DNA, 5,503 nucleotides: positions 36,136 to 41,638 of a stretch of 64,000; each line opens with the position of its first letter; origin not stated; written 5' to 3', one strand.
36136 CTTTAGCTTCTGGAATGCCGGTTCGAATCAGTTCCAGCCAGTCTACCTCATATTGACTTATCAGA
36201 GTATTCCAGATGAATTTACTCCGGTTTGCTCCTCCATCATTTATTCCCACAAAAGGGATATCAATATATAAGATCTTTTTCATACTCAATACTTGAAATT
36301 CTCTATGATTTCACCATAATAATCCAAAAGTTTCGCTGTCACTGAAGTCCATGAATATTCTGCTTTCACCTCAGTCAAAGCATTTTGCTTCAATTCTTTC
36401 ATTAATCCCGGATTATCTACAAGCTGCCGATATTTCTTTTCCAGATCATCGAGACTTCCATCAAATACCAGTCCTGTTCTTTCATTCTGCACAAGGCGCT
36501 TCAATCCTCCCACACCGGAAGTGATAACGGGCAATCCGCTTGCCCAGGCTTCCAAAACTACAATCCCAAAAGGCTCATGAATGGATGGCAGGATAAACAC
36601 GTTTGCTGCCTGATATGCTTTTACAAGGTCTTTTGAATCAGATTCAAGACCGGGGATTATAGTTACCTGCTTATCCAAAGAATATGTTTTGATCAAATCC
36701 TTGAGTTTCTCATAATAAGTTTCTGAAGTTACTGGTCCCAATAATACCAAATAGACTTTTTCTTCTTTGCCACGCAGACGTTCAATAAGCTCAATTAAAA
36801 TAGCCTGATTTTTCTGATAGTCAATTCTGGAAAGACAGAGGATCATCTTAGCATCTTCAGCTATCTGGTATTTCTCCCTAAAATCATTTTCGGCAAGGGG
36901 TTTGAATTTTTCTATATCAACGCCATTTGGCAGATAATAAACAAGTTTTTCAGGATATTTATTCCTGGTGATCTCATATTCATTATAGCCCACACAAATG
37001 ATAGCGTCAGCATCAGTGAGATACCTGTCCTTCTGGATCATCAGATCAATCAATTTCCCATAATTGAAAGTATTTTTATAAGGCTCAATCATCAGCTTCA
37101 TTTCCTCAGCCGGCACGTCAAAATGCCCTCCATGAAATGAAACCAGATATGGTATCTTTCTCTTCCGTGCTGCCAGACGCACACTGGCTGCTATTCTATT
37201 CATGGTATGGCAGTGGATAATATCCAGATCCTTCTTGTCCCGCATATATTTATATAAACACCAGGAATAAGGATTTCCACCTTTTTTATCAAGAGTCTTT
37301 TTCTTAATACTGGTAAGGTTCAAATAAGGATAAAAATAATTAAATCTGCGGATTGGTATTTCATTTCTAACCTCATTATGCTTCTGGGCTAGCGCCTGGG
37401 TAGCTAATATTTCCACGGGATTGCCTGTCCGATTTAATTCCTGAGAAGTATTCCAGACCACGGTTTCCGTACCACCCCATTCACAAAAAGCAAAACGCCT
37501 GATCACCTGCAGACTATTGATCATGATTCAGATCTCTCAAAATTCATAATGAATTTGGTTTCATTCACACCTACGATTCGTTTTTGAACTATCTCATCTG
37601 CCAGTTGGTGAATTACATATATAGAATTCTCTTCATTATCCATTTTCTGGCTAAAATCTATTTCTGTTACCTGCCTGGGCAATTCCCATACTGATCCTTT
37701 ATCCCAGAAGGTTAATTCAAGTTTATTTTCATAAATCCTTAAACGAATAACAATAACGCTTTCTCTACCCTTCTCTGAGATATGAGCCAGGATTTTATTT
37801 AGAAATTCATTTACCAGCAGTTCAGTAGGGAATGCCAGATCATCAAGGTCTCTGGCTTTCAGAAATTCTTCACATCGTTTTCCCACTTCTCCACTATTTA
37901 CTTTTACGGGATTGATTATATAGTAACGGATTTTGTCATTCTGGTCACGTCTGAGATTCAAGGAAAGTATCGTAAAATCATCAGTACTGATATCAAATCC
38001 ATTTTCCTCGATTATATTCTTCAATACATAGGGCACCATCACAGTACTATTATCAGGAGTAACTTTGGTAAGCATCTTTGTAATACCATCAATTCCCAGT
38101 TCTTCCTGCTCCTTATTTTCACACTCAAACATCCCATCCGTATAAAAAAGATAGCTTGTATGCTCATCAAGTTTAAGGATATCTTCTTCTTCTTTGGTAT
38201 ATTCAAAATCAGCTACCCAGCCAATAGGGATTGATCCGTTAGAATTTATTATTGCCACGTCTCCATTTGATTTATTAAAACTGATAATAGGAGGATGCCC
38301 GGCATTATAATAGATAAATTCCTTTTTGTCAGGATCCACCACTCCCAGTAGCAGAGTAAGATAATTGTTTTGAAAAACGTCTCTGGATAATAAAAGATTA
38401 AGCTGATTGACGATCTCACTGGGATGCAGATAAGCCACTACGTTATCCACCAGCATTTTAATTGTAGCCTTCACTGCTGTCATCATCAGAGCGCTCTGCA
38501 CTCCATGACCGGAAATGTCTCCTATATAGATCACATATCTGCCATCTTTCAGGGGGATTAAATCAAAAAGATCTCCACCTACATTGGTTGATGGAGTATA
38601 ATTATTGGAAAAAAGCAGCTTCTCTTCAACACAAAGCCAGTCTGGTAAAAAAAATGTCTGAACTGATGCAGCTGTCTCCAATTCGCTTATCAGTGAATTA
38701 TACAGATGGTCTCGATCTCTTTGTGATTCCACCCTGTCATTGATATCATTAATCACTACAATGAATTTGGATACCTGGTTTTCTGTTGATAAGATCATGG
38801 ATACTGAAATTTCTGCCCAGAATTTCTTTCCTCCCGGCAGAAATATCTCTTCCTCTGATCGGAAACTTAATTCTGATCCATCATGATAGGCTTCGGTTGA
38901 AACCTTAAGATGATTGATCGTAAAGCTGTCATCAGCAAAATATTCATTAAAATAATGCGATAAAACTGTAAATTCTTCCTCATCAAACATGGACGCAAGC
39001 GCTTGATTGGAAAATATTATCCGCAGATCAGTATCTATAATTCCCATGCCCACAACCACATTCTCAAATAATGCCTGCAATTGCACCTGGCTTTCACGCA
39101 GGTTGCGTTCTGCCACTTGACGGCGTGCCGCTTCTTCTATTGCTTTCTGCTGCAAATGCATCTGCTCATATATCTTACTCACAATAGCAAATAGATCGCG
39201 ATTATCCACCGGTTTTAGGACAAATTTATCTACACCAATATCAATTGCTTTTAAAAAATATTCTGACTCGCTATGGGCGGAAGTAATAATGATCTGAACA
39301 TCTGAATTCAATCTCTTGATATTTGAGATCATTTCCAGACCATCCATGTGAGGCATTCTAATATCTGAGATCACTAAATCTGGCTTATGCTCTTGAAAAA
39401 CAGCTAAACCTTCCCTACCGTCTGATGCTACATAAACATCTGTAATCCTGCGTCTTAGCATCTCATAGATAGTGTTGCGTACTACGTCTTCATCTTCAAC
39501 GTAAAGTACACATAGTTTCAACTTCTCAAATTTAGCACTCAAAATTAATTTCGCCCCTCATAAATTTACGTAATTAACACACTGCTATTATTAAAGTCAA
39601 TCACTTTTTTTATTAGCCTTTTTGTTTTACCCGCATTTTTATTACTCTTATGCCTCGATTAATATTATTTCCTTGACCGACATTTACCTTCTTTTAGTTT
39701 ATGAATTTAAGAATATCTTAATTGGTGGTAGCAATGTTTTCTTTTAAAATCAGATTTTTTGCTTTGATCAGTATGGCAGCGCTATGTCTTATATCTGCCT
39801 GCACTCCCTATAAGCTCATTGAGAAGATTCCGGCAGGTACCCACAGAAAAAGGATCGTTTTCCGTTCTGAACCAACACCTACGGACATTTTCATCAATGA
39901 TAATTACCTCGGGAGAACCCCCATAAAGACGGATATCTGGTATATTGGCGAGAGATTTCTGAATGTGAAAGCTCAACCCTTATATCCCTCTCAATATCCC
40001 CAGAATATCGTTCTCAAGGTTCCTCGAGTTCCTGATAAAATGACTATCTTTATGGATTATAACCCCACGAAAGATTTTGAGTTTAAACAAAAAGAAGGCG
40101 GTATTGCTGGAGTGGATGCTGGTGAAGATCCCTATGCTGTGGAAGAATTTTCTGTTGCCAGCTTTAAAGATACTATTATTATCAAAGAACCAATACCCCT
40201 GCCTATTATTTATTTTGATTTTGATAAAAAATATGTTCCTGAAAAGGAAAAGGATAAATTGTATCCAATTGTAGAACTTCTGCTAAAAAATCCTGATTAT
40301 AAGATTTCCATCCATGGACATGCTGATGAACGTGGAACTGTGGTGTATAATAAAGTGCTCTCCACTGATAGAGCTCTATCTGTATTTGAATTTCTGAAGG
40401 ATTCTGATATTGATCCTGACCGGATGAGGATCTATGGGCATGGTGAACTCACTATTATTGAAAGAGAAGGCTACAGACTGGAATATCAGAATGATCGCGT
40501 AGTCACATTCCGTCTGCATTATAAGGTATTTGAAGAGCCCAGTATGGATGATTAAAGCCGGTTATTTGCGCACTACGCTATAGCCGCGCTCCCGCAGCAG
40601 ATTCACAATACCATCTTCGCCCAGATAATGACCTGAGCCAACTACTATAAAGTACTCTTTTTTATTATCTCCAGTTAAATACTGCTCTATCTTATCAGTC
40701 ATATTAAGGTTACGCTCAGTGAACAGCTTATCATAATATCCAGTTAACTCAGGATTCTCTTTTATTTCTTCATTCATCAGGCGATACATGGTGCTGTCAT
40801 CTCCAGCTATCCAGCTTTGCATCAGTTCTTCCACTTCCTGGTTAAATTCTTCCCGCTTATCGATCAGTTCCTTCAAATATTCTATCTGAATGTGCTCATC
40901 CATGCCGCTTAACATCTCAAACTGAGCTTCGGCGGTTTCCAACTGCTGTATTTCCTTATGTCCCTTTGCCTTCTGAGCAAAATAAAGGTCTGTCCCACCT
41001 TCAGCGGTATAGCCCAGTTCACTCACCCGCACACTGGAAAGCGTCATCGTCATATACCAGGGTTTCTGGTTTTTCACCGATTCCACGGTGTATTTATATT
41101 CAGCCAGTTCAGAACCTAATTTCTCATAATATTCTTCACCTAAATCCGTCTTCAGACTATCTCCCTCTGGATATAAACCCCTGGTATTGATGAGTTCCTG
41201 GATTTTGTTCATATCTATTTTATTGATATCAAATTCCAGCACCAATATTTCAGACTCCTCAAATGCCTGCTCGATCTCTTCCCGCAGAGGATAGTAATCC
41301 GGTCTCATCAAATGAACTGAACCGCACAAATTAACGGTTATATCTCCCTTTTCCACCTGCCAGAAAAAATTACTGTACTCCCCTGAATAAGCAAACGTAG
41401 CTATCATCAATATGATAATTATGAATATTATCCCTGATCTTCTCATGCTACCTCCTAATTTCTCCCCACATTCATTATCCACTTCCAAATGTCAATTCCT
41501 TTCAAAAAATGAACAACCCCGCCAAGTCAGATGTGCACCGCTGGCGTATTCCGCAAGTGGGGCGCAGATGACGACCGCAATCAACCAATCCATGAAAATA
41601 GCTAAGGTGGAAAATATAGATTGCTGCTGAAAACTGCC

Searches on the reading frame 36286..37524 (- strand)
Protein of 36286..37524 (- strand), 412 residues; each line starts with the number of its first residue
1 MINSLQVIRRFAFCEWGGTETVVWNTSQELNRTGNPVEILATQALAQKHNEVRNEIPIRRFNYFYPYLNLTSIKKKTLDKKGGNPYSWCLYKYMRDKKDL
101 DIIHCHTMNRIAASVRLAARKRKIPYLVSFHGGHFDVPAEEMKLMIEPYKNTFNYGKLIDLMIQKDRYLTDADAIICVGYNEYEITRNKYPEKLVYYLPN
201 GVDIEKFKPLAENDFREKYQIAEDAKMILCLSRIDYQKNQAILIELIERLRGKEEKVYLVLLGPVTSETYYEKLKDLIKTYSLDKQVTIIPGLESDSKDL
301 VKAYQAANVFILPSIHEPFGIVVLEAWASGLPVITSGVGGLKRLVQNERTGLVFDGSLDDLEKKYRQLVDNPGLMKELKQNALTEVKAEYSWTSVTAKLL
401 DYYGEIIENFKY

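Call 23: search_protein_families(library=pfam, proteins=[window:36286-37524:-])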
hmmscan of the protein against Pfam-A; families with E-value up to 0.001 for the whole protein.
window:36286-37524:- (412 aa): 7 families
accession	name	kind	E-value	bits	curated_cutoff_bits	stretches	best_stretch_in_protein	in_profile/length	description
PF00534.26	Glycos_transf_1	-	1.1e-36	126.4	26.4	1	213-382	3-169/172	Glycosyl transferases group 1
PF13692.12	Glyco_trans_1_4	-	7.6e-26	91.5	27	1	226-371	2-142/142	Glycosyl transferases group 1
PF13439.12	Glyco_transf_4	-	1.4e-17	64.6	28.5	1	16-206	1-170/170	Glycosyltransferase Family 4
PF20706.3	GT4-conflict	-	3.4e-15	56.4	26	1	169-397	144-383/385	Family 4 Glycosyltransferase in conflict systems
PF13579.12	Glyco_trans_4_4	-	3e-10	41.1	29.7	1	17-136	1-107/158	Glycosyl transferase 4-like domain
PF13524.12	Glyco_trans_1_2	-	3e-09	37.4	25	1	298-401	38-144/144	Glycosyl transferase-like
PF13477.12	Glyco_trans_4_2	-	1.4e-05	25.7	23.4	1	92-147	67-123/139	Glycosyl transferase 4-like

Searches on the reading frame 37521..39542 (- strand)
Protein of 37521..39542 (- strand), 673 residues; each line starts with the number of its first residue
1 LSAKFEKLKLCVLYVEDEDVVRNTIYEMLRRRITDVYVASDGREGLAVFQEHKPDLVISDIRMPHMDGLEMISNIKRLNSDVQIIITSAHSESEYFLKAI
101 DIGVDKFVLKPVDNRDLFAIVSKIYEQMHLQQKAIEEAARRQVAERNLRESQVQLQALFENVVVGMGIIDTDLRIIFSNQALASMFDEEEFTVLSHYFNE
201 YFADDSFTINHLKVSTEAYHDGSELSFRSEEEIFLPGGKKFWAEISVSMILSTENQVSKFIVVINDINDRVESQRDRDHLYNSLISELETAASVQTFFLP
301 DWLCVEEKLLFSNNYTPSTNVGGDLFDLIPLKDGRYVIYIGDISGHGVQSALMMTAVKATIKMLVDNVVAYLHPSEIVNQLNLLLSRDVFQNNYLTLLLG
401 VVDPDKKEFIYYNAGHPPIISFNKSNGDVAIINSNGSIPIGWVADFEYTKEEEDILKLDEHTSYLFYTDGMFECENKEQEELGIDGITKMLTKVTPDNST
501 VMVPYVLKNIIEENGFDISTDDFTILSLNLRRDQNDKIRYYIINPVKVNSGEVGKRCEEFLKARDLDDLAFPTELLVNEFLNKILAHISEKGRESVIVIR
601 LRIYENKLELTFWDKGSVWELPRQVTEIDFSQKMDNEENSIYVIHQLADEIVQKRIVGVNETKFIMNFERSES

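Call 7: search_protein_families(library=pfam, proteins=[window:37521-39542:-])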
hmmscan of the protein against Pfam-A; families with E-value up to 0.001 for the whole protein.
window:37521-39542:- (673 aa): 6 families
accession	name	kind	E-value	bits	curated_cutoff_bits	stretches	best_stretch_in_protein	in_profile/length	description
PF07228.17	SpoIIE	-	6.2e-34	118.1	25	1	333-529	2-190/192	Stage II sporulation protein E (SpoIIE)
PF00072.30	Response_reg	-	3.9e-29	101.5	30.2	1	12-121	1-110/111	Response regulator receiver domain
PF00989.32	PAS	-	1e-06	29.1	22.6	1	155-267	3-113/113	PAS fold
PF13426.13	PAS_9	-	1.1e-06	29.3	27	1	164-268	2-102/103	PAS domain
PF08448.16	PAS_4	-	6.7e-05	23.5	23.1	1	159-271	1-109/110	PAS fold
PF13581.12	HATPase_c_2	-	0.0001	22.7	27.4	1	567-655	25-116/127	Histidine kinase-like ATPase domain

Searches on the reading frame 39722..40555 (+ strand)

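Call 7: search_protein_families(library=pfam, proteins=[window:39722-40555:+])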
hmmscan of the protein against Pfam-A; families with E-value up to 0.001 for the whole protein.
window:39722-40555:+ (277 aa): 1 family
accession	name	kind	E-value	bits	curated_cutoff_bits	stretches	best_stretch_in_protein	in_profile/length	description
PF00691.25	OmpA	-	1.6e-13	51.2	27.2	1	164-242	1-81/98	OmpA family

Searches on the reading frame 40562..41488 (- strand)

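Call 7: search_protein_families(library=pfam, proteins=[window:40562-41488:-])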
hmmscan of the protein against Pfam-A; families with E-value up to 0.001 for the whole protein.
window:40562-41488:- (308 aa): 1 family
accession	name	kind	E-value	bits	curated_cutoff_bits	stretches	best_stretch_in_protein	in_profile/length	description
PF01963.22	TraB_PrgY_gumN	-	1.9e-65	221.8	26.8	1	41-306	1-262/263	TraB/PrgY/gumN family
